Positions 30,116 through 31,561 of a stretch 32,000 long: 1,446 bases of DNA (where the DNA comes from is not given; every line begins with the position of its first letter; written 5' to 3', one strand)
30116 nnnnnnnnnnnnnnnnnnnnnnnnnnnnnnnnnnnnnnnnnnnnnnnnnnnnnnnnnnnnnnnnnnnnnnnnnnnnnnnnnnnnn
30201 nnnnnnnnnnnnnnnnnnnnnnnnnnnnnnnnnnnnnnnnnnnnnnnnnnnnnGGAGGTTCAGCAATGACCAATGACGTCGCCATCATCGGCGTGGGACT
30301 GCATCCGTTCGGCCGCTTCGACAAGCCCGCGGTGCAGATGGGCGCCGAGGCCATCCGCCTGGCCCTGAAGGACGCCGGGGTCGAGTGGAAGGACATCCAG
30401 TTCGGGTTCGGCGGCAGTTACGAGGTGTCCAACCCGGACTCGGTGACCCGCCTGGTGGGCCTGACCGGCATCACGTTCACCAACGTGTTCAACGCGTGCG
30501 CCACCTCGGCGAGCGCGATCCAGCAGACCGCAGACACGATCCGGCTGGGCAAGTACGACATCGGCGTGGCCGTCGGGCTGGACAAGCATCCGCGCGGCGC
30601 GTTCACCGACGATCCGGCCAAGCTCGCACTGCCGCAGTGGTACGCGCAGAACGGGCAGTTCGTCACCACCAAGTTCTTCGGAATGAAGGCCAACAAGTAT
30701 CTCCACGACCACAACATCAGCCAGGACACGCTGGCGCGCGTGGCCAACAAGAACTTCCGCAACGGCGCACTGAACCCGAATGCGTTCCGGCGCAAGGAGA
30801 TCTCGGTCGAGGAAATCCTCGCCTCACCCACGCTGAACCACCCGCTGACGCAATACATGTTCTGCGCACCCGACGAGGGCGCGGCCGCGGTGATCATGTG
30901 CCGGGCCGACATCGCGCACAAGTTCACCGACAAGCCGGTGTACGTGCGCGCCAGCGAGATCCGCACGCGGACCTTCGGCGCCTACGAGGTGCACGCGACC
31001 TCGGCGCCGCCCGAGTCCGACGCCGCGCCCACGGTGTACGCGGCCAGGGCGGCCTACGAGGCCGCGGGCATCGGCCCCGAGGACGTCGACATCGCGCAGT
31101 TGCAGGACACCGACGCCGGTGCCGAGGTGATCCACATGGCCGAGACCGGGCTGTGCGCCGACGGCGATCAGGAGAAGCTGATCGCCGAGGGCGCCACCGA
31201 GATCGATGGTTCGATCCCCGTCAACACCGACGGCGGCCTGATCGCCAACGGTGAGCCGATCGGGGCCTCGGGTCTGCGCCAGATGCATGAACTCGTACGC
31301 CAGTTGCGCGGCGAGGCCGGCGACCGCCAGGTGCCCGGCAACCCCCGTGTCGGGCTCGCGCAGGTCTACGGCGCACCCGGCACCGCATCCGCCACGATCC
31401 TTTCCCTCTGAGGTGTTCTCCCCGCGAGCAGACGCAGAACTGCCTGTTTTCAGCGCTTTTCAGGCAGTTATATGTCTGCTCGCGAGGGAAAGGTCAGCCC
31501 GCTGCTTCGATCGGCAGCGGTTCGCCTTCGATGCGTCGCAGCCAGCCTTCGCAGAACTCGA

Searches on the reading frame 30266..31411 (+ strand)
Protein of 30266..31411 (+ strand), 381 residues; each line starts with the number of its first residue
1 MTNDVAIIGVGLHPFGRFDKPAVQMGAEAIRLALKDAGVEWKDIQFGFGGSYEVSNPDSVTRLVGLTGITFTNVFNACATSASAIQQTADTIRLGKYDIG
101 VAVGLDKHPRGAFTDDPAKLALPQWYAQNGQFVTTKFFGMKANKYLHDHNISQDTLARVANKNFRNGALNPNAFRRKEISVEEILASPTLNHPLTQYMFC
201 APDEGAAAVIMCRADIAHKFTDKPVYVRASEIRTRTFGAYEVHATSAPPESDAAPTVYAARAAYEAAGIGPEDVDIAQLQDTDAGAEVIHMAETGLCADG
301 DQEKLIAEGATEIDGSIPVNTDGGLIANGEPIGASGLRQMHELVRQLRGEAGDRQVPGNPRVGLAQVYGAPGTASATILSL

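Call 6: search_protein_families(library=pfam, proteins=[window:30266-31411:+])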
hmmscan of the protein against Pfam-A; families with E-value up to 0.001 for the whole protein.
window:30266-31411:+ (381 aa): 3 families
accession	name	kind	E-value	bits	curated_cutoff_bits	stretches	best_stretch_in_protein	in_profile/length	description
PF22691.2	Thiolase_C_1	-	1.8e-34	118.9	28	1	254-378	18-140/144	Thiolase C-terminal domain-like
PF00108.29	Thiolase_N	-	2.1e-13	50.7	26.4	1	5-179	1-197/260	Thiolase, N-terminal domain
PF02803.24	Thiolase_C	-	1.7e-09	37.8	27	1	245-353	13-103/123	Thiolase, C-terminal domain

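Call 7: search_protein_families(library=ncbifam, proteins=[window:30266-31411:+])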
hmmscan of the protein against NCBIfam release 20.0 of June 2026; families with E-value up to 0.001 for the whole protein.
window:30266-31411:+ (381 aa): 35 families (the best 25 are shown)
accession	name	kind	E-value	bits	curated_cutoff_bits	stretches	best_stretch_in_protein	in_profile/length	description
NF004715.0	PRK06059.1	equivalog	4.4e-75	253.1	424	1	2-379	3-397/399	lipid-transfer protein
NF004720.0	PRK06064.1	subfamily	4.8e-72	242.9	420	1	3-380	2-386/389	thiolase domain-containing protein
NF006102.0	PRK08256.1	subfamily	6.4e-72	242.8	436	1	1-378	1-389/394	lipid-transfer protein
NF004810.0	PRK06157.1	equivalog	2.2e-66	224.7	403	1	2-375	6-389/400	acetyl-CoA acetyltransferase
NF053570.1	AcCoTHIOL_METTL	equivalog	1.3e-61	208.5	600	1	3-380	2-382/385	acetyl-CoA acetyltransferase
NF009228.0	PRK12578.1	subfamily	2.2e-52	178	485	1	1-372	1-377/387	thiolase domain-containing protein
NF053628.1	BnzsclthlBbsBGT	equivalog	3.2e-49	167.8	750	1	2-370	4-370/389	benzoylsuccinyl-CoA thiolase subunit BbsB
NF005704.0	PRK07516.1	subfamily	7.1e-45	153.6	412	1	3-377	2-380/389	thiolase domain-containing protein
NF006180.0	PRK08313.1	subfamily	9.3e-43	146.5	514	1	2-370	3-372/389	thiolase domain-containing protein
NF005892.0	PRK07855.1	subfamily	4.2e-41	141.1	469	1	3-372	6-382/390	lipid-transfer protein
NF004721.0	PRK06065.1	equivalog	1.4e-40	139.3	455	1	137-375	152-386/393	thiolase domain-containing protein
NF004811.0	PRK06158.1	subfamily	1.5e-40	139.4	421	1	4-376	9-372/384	acetyl-CoA acetyltransferase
NF006010.0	PRK08142.1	subfamily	2.4e-38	131.9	462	1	5-370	7-372/388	thiolase domain-containing protein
NF004982.0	PRK06365.1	equivalog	1e-36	127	695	2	63-232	84-255/430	thiolase domain-containing protein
NF004936.0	PRK06289.1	equivalog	1.5e-36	126.1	375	1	26-379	30-401/405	acetyl-CoA acetyltransferase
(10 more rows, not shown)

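Call 12: find_encoding_contigs(protein=window:30266-31411:+, flank=10000, max_places=4)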
Protein window:30266-31411:+ (381 aa): 25 contigs read that carry it; 4 places shown.
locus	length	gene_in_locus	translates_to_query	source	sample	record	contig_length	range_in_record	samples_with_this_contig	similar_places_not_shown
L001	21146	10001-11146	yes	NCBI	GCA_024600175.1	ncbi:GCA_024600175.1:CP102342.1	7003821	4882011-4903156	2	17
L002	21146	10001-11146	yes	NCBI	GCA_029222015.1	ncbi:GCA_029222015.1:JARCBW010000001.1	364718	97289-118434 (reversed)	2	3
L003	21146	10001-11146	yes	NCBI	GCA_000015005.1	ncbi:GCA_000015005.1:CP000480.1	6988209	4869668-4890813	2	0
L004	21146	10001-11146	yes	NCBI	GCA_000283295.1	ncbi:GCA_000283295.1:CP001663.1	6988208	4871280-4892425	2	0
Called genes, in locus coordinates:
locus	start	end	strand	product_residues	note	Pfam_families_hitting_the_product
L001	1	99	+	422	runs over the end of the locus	PF07690:MFS_1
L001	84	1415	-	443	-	PF06772:LtrA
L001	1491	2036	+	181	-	-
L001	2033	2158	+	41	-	-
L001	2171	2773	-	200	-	-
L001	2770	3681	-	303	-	-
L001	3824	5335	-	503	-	PF00501:AMP-binding, PF13193:AMP-binding_C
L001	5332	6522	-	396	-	PF04909:Amidohydro_2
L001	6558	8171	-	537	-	PF00501:AMP-binding, PF13193:AMP-binding_C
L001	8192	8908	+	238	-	PF00378:ECH_1, PF16113:ECH_2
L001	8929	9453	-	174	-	PF13669:Glyoxalase_4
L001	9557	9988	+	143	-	PF12172:zf-ChsH2, PF01796:OB_ChsH2_C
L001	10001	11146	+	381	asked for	PF00108:Thiolase_N, PF02803:Thiolase_C, PF22691:Thiolase_C_1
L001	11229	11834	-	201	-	PF00440:TetR_N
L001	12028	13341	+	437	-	PF00067:p450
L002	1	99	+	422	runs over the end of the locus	PF07690:MFS_1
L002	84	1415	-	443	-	PF06772:LtrA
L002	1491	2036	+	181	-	-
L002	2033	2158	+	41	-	-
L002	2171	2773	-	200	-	-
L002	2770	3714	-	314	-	-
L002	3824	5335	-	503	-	PF00501:AMP-binding, PF13193:AMP-binding_C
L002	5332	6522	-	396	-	PF04909:Amidohydro_2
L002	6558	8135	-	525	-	PF00501:AMP-binding, PF13193:AMP-binding_C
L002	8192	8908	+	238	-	PF00378:ECH_1, PF16113:ECH_2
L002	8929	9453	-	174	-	PF13669:Glyoxalase_4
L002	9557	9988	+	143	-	PF12172:zf-ChsH2, PF01796:OB_ChsH2_C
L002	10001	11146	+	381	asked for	PF00108:Thiolase_N, PF02803:Thiolase_C, PF22691:Thiolase_C_1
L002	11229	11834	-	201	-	PF00440:TetR_N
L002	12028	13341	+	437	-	PF00067:p450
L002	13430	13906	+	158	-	-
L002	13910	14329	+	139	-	PF27168:Rv2576c_beta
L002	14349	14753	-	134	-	-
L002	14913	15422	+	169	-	-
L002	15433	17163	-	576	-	PF02470:MlaD, PF11887:Mce4_CUP1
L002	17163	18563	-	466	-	PF02470:MlaD, PF11887:Mce4_CUP1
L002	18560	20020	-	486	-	PF02470:MlaD, PF11887:Mce4_CUP1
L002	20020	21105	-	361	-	PF02470:MlaD, PF11887:Mce4_CUP1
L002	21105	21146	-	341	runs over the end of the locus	PF02470:MlaD, PF11887:Mce4_CUP1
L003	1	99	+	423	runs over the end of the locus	PF07690:MFS_1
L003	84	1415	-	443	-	PF06772:LtrA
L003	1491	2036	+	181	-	-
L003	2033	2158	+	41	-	-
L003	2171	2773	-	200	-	-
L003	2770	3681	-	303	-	-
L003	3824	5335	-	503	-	PF00501:AMP-binding, PF13193:AMP-binding_C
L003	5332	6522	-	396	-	PF04909:Amidohydro_2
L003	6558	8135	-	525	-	PF00501:AMP-binding, PF13193:AMP-binding_C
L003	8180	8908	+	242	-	PF00378:ECH_1, PF16113:ECH_2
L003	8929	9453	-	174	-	PF13669:Glyoxalase_4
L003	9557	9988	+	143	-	PF12172:zf-ChsH2, PF01796:OB_ChsH2_C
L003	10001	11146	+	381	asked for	PF00108:Thiolase_N, PF02803:Thiolase_C, PF22691:Thiolase_C_1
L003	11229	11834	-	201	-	PF00440:TetR_N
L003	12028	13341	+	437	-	PF00067:p450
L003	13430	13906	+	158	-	-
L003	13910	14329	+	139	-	PF27168:Rv2576c_beta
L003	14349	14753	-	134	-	-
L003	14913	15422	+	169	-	-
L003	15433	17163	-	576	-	PF02470:MlaD, PF11887:Mce4_CUP1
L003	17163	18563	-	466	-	PF02470:MlaD, PF11887:Mce4_CUP1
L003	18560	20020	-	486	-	PF02470:MlaD, PF11887:Mce4_CUP1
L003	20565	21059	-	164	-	-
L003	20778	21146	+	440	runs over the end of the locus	PF13542:HTH_Tnp_ISL3 (weak), PF01610:DDE_Tnp_ISL3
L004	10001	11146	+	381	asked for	PF00108:Thiolase_N, PF02803:Thiolase_C, PF22691:Thiolase_C_1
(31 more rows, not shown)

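Call 24: search_solved_structures(query=L003:11229-11834:-, max_evalue=0.001)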
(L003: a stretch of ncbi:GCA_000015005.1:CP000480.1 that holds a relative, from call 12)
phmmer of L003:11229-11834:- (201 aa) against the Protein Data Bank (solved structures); distinct sequences matched with E-value up to 0.001: 31.
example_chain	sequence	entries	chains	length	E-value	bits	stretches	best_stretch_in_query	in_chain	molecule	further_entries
3s5r_A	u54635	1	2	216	2.7e-08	37.2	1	11-68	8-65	Transcriptional regulator TetR family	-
3gzi_A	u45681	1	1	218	3.8e-07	33.5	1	5-76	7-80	Transcriptional regulator, TetR family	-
2np3_A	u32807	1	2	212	5e-07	33.1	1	5-78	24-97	Putative TetR-family regulator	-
8suk_A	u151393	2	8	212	1.8e-06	31.3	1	10-66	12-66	DarR | TetR/AcrR family transcriptional regulator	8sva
8t5y_A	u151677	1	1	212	1.8e-06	31.3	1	10-66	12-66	DarR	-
8sv6_A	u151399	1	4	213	2.5e-06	30.8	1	11-66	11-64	Fatty acid metabolism regulator protein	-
2gfn_A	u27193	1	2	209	3.8e-06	30.2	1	14-70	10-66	HTH-type transcriptional regulator pksA related protein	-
8sua_A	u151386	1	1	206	5.3e-06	29.8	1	9-66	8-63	DarR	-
8svd_A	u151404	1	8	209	5.5e-06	29.7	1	9-66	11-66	DarR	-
5e57_A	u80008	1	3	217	3.9e-05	27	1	14-74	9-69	Transcription regulator AmtR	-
4ac6_A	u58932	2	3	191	4.2e-05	26.8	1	12-189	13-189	HTH-TYPE TRANSCRIPTIONAL REPRESSOR ACNR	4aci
4af5_A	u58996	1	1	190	4.3e-05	26.8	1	12-189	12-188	HTH-TYPE TRANSCRIPTIONAL REPRESSOR ACNR COMPND 2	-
5d18_A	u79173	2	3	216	5.5e-05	26.5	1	12-75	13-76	TetR family transcriptional regulator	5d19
6a4l_A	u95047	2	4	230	6.2e-05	26.3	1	12-75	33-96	TetR family transcriptional regulator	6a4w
5dy1_A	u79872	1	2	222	7.1e-05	26.1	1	14-92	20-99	TetR family transcriptional regulator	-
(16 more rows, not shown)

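Call 37: find_homologous_proteins(query=L003:11229-11834:-, max_evalue=1e-10)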
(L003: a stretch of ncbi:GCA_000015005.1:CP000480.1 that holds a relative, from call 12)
Query L003:11229-11834:- (201 aa): 6264 proteins with E <= 1e-10 among 8000 candidates; the best 120 are listed.
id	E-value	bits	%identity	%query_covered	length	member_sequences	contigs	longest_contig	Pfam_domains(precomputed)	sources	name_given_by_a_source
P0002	3.8e-119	413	94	100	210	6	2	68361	PF00440.30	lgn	-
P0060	9.3e-118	409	93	100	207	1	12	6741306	PF00440.30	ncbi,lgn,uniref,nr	ncbi:TetR/AcrR family transcriptional regulator [Mycolicibacterium goodii]|uniref:TetR/AcrR family t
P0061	2.6e-117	408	94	100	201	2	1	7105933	PF00440.30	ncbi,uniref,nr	ncbi:TetR/AcrR family transcriptional regulator [Mycolicibacterium goodii]|uniref:TetR family transc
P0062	5.8e-114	397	90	100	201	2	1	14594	PF00440.30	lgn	-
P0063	2.5e-112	391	87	100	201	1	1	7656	PF00440.30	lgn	-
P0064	1.2e-111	389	86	100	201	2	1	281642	PF00440.30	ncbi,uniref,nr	ncbi:TetR/AcrR family transcriptional regulator [Mycobacterium sp. 21AC1]|uniref:TetR/AcrR family tr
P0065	1.4e-110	386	87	100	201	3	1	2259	PF00440.30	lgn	-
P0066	1.9e-110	385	99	88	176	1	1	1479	PF00440.30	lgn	-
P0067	2.3e-110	385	86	100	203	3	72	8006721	PF00440.30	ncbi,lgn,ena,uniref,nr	ncbi:regulatory protein [Mycolicibacterium mageritense DSM 44476 = CIP 104973]|uniref:TetR family tr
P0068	1.1e-109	383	87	99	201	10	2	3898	PF00440.30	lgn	-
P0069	5.1e-109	380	85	100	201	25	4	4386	PF00440.30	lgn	-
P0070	7.6e-108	377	85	100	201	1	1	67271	PF00440.30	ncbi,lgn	ncbi:TetR/AcrR family transcriptional regulator [Mycobacterium sp. NPDC003449]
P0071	2.9e-107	375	86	99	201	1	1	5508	PF00440.30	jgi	jgi:AcrR family transcriptional regulator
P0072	4.1e-106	371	85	99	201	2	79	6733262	PF00440.30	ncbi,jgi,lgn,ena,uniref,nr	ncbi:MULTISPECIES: TetR/AcrR family transcriptional regulator [Actinomycetes]|jgi:AcrR family transc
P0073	4.6e-106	371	85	99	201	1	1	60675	PF00440.30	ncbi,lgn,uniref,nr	ncbi:TetR family transcriptional regulator [Mycobacterium sp. GA-1841]|uniref:TetR/AcrR family trans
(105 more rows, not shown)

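Call 43: find_homologous_proteins(query=L002:20020-21105:-, max_evalue=1e-30)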
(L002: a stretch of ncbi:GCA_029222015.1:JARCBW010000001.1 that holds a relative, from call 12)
Query L002:20020-21105:- (361 aa): 3227 proteins with E <= 1e-30 among 8000 candidates; the best 120 are listed.
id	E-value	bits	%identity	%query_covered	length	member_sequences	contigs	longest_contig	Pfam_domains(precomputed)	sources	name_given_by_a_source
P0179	8.5e-216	734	95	100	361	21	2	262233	PF11887.14,PF02470.26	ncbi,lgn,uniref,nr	ncbi:MCE family protein [Mycolicibacterium goodii]|uniref:MCE family protein n=1 Tax=Mycolicibacteri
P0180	4.5e-207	705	92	100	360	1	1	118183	PF11887.14,PF02470.26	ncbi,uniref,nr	ncbi:MCE family protein [Mycolicibacterium goodii]|uniref:MCE family protein n=1 Tax=Mycolicibacteri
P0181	5.8e-205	698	91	100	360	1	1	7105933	PF11887.14,PF02470.26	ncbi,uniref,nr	ncbi:MCE family protein [Mycolicibacterium goodii]|uniref:Mammalian cell entry protein n=1 Tax=Mycol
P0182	5.7e-198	675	86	100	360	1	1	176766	PF11887.14,PF02470.26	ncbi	ncbi:MCE family protein [Mycobacterium sp. LTG2003]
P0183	1.4e-196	671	85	100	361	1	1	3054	PF11887.14,PF02470.26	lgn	-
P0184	8.7e-195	665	85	100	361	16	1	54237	PF11887.14,PF02470.26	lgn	-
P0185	3.6e-194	663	84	100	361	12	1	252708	PF11887.14,PF02470.26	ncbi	ncbi:MCE family protein [Mycobacterium sp. NPDC051198]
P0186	8.5e-194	662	84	100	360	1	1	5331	PF11887.14,PF02470.26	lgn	-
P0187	8.8e-194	662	84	100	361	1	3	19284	PF11887.14,PF02470.26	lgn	-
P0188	3.0e-191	653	84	100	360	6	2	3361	PF11887.14,PF02470.26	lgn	-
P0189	3.3e-191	653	85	100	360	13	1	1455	PF11887.14,PF02470.26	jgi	jgi:phospholipid/cholesterol/gamma-HCH transport system substrate-binding protein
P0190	2.1e-190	650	83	100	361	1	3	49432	PF11887.14,PF02470.26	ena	-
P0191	5.7e-190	649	84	100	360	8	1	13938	PF11887.14,PF02470.26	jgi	jgi:phospholipid/cholesterol/gamma-HCH transport system substrate-binding protein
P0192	1.6e-189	648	83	100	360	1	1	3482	PF11887.14,PF02470.26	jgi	jgi:phospholipid/cholesterol/gamma-HCH transport system substrate-binding protein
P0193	2.3e-189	647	83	100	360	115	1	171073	PF11887.14,PF02470.26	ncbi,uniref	ncbi:MCE family protein [Mycobacterium sp. NPDC050441]|uniref:MCE family protein n=1 Tax=Mycobacteri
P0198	3.0e-187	640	83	100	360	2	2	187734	PF11887.14,PF02470.26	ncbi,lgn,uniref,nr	ncbi:mammalian cell entry protein [Mycobacterium sp. NS-7484]|uniref:MCE family protein n=1 Tax=Myco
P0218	1.6e-184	631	81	100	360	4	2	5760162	PF11887.14,PF02470.26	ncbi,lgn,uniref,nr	ncbi:MCE family protein [Mycolicibacterium rufum]|uniref:MCE family protein n=2 Tax=Mycolicibacteriu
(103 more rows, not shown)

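Call 44: find_encoding_contigs(protein=P0181, flank=10000, max_places=1)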
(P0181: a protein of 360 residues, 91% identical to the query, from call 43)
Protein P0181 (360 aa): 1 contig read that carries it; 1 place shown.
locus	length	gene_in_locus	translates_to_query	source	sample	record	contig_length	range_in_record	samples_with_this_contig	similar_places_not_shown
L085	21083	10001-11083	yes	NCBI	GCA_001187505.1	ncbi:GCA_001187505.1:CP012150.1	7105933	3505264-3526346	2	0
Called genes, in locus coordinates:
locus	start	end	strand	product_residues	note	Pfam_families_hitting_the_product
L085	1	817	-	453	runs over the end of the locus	PF00067:p450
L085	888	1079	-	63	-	PF13459:Fer4_15, PF13370:Fer4_13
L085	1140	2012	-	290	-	PF00106:adh_short, PF08659:KR (weak), PF13561:adh_short_C2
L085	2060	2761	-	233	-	PF00106:adh_short, PF01370:Epimerase (weak), PF08659:KR, PF13561:adh_short_C2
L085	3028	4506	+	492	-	PF00171:Aldedh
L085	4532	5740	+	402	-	PF02515:CoA_transf_3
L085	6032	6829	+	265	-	PF02405:MlaE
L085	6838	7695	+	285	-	PF02405:MlaE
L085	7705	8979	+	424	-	PF02470:MlaD, PF11887:Mce4_CUP1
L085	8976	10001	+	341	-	PF02470:MlaD, PF11887:Mce4_CUP1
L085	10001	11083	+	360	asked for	PF02470:MlaD, PF11887:Mce4_CUP1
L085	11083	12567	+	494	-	PF02470:MlaD, PF11887:Mce4_CUP1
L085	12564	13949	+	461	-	PF02470:MlaD, PF11887:Mce4_CUP1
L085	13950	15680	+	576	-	PF02470:MlaD, PF11887:Mce4_CUP1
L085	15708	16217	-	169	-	-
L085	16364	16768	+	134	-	-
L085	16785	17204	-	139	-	PF27168:Rv2576c_beta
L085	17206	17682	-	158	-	-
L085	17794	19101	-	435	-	PF00067:p450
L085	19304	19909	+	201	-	PF00440:TetR_N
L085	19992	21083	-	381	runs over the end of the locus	PF00108:Thiolase_N, PF02803:Thiolase_C, PF22691:Thiolase_C_1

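Call 45: find_encoding_contigs(protein=P0198, flank=10000, max_places=1)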
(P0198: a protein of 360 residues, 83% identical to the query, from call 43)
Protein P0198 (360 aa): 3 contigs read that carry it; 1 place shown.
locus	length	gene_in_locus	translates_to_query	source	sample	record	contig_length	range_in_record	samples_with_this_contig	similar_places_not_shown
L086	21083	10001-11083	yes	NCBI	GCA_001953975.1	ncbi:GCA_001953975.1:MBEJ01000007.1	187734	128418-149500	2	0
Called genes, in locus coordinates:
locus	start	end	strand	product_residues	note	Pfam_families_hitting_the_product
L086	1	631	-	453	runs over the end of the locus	PF00067:p450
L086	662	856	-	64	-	PF13459:Fer4_15, PF13370:Fer4_13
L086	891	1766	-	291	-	PF00106:adh_short, PF08659:KR (faint), PF13561:adh_short_C2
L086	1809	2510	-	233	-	PF00106:adh_short, PF01370:Epimerase (weak), PF08659:KR, PF13561:adh_short_C2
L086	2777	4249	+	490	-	PF00171:Aldedh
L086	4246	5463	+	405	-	PF02515:CoA_transf_3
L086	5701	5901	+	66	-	-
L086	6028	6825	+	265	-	PF02405:MlaE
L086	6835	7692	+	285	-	PF02405:MlaE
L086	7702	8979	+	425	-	PF02470:MlaD, PF11887:Mce4_CUP1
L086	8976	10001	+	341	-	PF02470:MlaD, PF11887:Mce4_CUP1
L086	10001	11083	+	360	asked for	PF02470:MlaD, PF11887:Mce4_CUP1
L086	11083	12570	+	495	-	PF02470:MlaD, PF11887:Mce4_CUP1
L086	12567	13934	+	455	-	PF02470:MlaD, PF11887:Mce4_CUP1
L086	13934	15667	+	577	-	PF02470:MlaD, PF11887:Mce4_CUP1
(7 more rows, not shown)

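Call 46: find_encoding_contigs(protein=P0218, flank=10000, max_places=1)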
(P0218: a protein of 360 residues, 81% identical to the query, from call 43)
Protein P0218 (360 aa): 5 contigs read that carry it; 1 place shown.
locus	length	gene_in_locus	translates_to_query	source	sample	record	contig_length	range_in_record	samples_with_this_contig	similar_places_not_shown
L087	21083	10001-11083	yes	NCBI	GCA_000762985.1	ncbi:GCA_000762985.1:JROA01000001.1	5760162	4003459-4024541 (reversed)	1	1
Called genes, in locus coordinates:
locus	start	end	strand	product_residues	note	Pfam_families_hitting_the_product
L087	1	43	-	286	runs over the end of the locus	PF00106:adh_short, PF13561:adh_short_C2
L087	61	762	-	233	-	PF00106:adh_short, PF01370:Epimerase (weak), PF13561:adh_short_C2, PF08659:KR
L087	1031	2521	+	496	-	PF00171:Aldedh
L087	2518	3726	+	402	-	PF02515:CoA_transf_3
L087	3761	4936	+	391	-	PF01796:OB_ChsH2_C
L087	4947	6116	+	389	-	PF00108:Thiolase_N, PF02803:Thiolase_C (weak), PF22691:Thiolase_C_1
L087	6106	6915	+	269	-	PF02405:MlaE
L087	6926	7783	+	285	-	PF02405:MlaE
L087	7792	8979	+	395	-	PF02470:MlaD, PF11887:Mce4_CUP1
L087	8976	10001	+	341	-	PF02470:MlaD, PF11887:Mce4_CUP1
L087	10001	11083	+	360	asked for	PF02470:MlaD, PF11887:Mce4_CUP1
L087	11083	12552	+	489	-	PF02470:MlaD, PF11887:Mce4_CUP1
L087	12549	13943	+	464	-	PF02470:MlaD, PF11887:Mce4_CUP1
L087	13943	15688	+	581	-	PF02470:MlaD, PF11887:Mce4_CUP1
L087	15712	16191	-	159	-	-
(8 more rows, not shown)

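Call 72: search_protein_families(library=pfam, proteins=[L003:11229-11834:-, L003:13430-13906:+, L003:14349-14753:-, L003:14913-15422:+], max_evalue=1)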
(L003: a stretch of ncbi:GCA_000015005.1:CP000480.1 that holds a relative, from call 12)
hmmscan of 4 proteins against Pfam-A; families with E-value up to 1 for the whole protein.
L003:11229-11834:- (201 aa): 1 family
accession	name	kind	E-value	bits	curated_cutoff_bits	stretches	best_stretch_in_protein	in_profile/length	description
PF00440.29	TetR_N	-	1.6e-14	53.8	24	1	18-64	1-47/47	Bacterial regulatory proteins, tetR family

L003:13430-13906:+ (158 aa): 1 family
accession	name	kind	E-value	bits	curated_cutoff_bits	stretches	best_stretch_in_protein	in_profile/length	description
PF14146.11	DUF4305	-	0.65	10.6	27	0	119-140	10-31/37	Domain of unknown function (DUF4305)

L003:14349-14753:- (134 aa): 2 families
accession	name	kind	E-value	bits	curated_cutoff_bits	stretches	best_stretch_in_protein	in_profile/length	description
PF24013.1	DUF7327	-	0.0074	16.7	27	1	9-43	5-36/85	Family of unknown function (DUF7327)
PF18142.6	SLATT_fungal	-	0.072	13.6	26.5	1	6-25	45-64/121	SMODS and SLOG-associating 2TM effector domain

L003:14913-15422:+ (169 aa): 0 families
